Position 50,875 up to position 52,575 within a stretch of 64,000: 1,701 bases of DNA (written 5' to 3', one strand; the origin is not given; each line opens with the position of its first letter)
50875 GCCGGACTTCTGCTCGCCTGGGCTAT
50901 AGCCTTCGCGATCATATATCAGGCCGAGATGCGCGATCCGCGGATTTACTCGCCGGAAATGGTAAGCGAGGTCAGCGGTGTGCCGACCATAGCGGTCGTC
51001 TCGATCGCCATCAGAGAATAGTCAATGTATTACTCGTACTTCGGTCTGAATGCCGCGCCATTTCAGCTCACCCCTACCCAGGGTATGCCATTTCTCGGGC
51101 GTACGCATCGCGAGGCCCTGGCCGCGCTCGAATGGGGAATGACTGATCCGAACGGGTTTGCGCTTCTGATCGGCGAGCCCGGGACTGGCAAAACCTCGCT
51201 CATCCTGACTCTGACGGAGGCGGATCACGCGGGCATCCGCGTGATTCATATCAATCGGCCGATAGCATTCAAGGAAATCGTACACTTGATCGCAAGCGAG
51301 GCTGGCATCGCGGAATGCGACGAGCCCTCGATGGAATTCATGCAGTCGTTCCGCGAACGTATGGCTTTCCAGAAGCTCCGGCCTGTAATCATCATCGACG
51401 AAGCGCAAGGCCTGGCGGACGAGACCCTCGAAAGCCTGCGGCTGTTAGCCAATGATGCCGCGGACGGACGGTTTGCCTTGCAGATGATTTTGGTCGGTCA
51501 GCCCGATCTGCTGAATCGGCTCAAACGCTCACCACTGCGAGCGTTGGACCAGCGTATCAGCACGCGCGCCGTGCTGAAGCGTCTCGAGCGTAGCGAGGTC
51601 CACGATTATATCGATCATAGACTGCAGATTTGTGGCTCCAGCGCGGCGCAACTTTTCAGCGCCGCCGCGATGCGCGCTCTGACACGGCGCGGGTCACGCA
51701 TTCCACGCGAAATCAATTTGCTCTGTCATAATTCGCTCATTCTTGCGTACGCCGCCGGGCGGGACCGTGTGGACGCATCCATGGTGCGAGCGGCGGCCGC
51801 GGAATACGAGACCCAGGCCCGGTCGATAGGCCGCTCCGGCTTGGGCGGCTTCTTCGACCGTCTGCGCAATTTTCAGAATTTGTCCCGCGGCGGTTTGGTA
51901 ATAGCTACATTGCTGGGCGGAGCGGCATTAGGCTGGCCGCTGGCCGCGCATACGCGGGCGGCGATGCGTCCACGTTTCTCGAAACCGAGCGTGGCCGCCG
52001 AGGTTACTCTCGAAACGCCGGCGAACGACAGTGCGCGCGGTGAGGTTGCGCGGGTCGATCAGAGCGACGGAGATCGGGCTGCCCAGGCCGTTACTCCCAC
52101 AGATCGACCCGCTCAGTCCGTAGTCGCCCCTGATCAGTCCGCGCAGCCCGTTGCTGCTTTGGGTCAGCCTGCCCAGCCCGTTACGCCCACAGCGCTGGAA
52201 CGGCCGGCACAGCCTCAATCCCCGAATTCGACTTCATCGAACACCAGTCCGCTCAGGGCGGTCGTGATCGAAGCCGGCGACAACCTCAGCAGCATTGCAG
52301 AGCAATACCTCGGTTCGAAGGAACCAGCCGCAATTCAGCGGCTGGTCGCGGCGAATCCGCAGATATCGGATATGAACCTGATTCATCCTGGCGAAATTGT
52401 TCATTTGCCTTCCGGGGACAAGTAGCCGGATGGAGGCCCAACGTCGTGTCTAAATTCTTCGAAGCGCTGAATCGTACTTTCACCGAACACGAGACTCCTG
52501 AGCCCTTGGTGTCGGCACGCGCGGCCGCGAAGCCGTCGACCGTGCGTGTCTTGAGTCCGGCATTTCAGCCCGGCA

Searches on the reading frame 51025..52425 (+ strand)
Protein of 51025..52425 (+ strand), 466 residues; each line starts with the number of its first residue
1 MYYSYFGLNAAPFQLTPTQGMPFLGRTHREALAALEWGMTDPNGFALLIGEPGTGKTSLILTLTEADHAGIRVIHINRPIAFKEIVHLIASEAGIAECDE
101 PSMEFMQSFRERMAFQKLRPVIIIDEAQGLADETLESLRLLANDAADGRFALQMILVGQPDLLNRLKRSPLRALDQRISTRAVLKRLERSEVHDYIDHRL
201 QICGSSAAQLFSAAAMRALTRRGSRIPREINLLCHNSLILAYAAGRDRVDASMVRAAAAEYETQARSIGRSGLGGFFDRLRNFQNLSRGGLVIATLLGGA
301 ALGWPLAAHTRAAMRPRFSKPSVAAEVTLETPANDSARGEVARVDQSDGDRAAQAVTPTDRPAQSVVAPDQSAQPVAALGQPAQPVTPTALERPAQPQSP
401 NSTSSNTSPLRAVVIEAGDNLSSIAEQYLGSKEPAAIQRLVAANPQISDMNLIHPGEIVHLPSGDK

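Call 3: search_protein_families(library=pfam, proteins=[window:51025-52425:+], max_evalue=0.01)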
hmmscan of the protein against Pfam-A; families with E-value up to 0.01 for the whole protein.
window:51025-52425:+ (466 aa): 9 families
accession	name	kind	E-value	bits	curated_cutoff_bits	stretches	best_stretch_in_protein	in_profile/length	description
PF13401.12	AAA_22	-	2.8e-21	76.6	27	1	43-166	5-130/130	AAA domain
PF13191.12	AAA_16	-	1.5e-07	32.5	32.6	1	32-147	12-161/167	AAA ATPase domain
PF00004.35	AAA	-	2.1e-05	25.4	21.2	1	47-133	2-72/131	ATPase family associated with various cellular activities (AAA)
PF13604.12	AAA_30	-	0.0001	22.5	27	1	34-190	9-156/191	AAA domain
PF07728.20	AAA_5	-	0.00048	20.6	22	1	47-143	3-91/139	AAA domain (dynein-related subfamily)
PF01476.26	LysM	-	0.00083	19.7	20.9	1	414-462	2-43/43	LysM domain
PF20703.3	nSTAND1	-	0.006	16.7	27.1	0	21-208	14-208/379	Novel STAND NTPase 1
PF20720.3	nSTAND3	-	0.0073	16.5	27.2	0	41-84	15-59/155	Novel STAND NTPase 3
PF13245.12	AAA_19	-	0.0085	16.7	25.1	0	43-159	11-125/134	AAA domain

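Call 5: search_protein_families(library=ncbifam, proteins=[window:51025-52425:+], max_evalue=0.001)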
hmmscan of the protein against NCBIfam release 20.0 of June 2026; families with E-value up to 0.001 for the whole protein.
window:51025-52425:+ (466 aa): 3 families
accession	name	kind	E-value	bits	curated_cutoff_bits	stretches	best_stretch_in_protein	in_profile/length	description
TIGR03015.1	pepcterm_ATPase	hypoth_equivalog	4.6e-54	183.7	324.5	1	1-260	1-265/269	XrtA/PEP-CTERM system-associated ATPase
TIGR02899.1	spore_safA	subfamily_domain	1.7e-05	24.7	67.85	1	417-463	3-44/44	SafA/ExsA family spore coat assembly protein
NF008399.0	PRK11198.1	equivalog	0.00012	22.5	134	1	409-463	94-147/149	peptidoglycan-binding protein LysM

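Call 17: find_homologous_proteins(query=window:51025-52425:+, max_evalue=0.00001)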
Query window:51025-52425:+ (466 aa): 129 proteins with E <= 0.00001 among 8000 candidates; the best 120 are listed.
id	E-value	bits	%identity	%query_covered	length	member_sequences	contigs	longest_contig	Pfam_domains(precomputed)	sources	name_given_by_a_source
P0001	7.6e-290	979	96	100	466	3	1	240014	PF00004.36,PF13401.13,PF13191.13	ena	-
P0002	1.4e-224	764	80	99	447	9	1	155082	PF13604.13,PF01476.27,PF00004.36,PF13401.13,PF13191.13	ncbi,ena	-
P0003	5.8e-92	327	39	99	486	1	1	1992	PF01476.27,PF13401.13,PF20703.4,PF13191.13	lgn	-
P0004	1.3e-89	319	41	99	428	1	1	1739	PF13604.13,PF01476.27,PF13401.13,PF20703.4,PF13191.13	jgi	jgi:type II secretory pathway predicted ATPase ExeA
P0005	1.1e-83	300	39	99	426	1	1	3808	PF01476.27,PF13401.13,PF13191.13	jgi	jgi:type II secretory pathway predicted ATPase ExeA/LysM repeat protein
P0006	3.8e-78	281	40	95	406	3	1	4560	PF01476.27,PF00004.36,PF13401.13,PF09848.16,PF13191.13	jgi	-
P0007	3.2e-70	255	36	100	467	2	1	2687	PF05489.19,PF01476.27,PF13401.13,PF13191.13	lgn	-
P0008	7.8e-69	251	33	100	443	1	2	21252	PF05489.19,PF01476.27,PF13401.13,PF13191.13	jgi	jgi:general secretion pathway protein A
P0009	2.0e-68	249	38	99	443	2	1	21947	PF01476.27,PF13401.13,PF09848.16,PF13191.13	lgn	-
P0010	2.3e-68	249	43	56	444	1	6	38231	PF05489.19,PF01476.27,PF13401.13,PF13191.13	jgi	jgi:general secretion pathway protein A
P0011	1.9e-67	246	36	99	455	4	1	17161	PF01476.27,PF13401.13,PF13191.13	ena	-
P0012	4.1e-67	245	34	100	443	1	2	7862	PF05489.19,PF13604.13,PF01476.27,PF13401.13,PF13191.13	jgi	jgi:general secretion pathway protein A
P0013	4.3e-67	245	34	100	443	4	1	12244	PF05489.19,PF01476.27,PF13401.13,PF13191.13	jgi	jgi:general secretion pathway protein A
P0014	7.5e-67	244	35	100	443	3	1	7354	PF05489.19,PF01476.27,PF13401.13,PF13191.13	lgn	-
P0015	5.1e-66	241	31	15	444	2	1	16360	PF05489.19,PF13401.13,PF13191.13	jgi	jgi:general secretion pathway protein A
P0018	2.7e-62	229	35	99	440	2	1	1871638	PF01476.27,PF13401.13,PF13191.13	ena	-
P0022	1.1e-57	214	35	100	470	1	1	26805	PF01476.27,PF13401.13,PF13191.13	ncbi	-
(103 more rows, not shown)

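Call 18: find_encoding_contigs(protein=P0018, flank=10000, max_places=2)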
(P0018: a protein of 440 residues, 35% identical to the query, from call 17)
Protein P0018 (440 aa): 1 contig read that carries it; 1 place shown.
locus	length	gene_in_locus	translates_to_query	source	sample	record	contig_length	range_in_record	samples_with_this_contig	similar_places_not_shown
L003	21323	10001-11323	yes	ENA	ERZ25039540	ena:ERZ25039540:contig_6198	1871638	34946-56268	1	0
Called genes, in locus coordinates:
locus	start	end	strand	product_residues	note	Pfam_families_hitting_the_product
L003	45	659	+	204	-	PF13521:AAA_28, PF13671:AAA_33 (faint), PF13207:AAA_17 (faint)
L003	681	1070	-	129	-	PF12728:HTH_17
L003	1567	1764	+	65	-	-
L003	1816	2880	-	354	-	-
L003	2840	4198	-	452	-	-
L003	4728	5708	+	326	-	PF00158:Sigma54_activat, PF14532:Sigma54_activ_2, PF07728:AAA_5, PF25601:AAA_lid_14, PF02954:HTH_8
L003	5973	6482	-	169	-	PF02357:NusG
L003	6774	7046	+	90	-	-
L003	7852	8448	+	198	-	PF02563:Poly_export, PF10531:SLBB, PF22461:SLBB_2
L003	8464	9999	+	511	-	PF13807:GNVR (weak)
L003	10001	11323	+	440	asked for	PF13191:AAA_16 (weak), PF13401:AAA_22, PF01476:LysM (weak)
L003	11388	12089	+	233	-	-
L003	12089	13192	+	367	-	PF01408:GFO_IDH_MocA, PF02894:GFO_IDH_MocA_C (weak), PF22725:GFO_IDH_MocA_C3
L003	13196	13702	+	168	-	PF25084:LbH_EIF2B (faint), PF25087:GMPPB_C (weak), PF14602:Hexapep_2 (faint), PF00132:Hexapep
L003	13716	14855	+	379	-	PF00155:Aminotran_1_2 (weak), PF01041:DegT_DnrJ_EryC1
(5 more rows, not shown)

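Call 19: find_encoding_contigs(protein=P0010, flank=10000, max_places=2)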
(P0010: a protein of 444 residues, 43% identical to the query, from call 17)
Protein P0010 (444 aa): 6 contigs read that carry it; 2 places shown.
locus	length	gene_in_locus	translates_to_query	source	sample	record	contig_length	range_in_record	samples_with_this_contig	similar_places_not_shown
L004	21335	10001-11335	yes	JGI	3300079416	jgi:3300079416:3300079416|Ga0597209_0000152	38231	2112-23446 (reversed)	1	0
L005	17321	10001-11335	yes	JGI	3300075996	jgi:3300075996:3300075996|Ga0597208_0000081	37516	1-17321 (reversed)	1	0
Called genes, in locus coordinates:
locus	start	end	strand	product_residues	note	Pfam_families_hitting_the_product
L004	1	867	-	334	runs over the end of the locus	PF00296:Bac_luciferase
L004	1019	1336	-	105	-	-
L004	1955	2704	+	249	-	PF13180:PDZ_2, PF17820:PDZ_6 (faint)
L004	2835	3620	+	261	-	PF00378:ECH_1, PF16113:ECH_2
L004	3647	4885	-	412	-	PF01053:Cys_Met_Meta_PP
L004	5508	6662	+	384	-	PF13434:Lys_Orn_oxgnase, PF13454:NAD_binding_9 (faint), PF13738:Pyr_redox_3, PF07992:Pyr_redox_2 (weak)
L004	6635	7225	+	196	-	-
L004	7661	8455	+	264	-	PF02563:Poly_export, PF10531:SLBB, PF22461:SLBB_2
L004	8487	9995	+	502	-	-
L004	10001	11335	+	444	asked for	PF13191:AAA_16 (weak), PF13401:AAA_22, PF01476:LysM (weak), PF05489:Phage_tail_X (weak)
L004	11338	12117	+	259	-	-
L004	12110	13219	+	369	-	PF01408:GFO_IDH_MocA, PF02894:GFO_IDH_MocA_C, PF22725:GFO_IDH_MocA_C3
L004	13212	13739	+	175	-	PF25084:LbH_EIF2B (faint), PF25087:GMPPB_C, PF14602:Hexapep_2 (faint), PF00132:Hexapep (weak)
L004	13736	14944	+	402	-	PF00155:Aminotran_1_2 (weak), PF01041:DegT_DnrJ_EryC1, PF01212:Beta_elim_lyase (weak)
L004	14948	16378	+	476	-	PF13727:CoA_binding_3, PF02397:Bac_transf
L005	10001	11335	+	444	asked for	PF13191:AAA_16 (weak), PF13401:AAA_22, PF01476:LysM (weak), PF05489:Phage_tail_X (weak)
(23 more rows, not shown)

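Call 20: find_encoding_contigs(protein=P0022, flank=10000, max_places=2)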
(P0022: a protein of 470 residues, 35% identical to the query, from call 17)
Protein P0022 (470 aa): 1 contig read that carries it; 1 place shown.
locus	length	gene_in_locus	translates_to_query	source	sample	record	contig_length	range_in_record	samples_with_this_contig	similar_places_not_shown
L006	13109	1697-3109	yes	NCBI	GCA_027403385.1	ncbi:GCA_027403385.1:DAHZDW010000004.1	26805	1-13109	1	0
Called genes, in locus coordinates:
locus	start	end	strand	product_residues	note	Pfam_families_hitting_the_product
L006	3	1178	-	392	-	?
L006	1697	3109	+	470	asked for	PF13191:AAA_16 (weak), PF13401:AAA_22, PF01476:LysM (weak)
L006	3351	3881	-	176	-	-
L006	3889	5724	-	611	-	PF00672:HAMP, PF00989:PAS, PF08448:PAS_4 (weak), PF13188:PAS_8 (weak), PF00512:HisKA, PF02518:HATPase_c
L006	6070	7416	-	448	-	PF00072:Response_reg, PF00158:Sigma54_activat, PF13191:AAA_16 (weak), PF01078:Mg_chelatase (weak), PF14532:Sigma54_activ_2, PF07728:AAA_5 (weak), PF25601:AAA_lid_14, PF02954:HTH_8, +2 more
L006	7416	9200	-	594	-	PF00989:PAS, PF08448:PAS_4, PF13188:PAS_8, PF13426:PAS_9 (weak), PF00512:HisKA, PF02518:HATPase_c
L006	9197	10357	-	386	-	PF02702:KdpD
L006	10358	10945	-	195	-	PF02669:KdpC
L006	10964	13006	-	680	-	PF12710:HAD (faint), PF00122:E1-E2_ATPase, PF00702:Hydrolase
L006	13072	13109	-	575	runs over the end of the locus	PF03814:KdpA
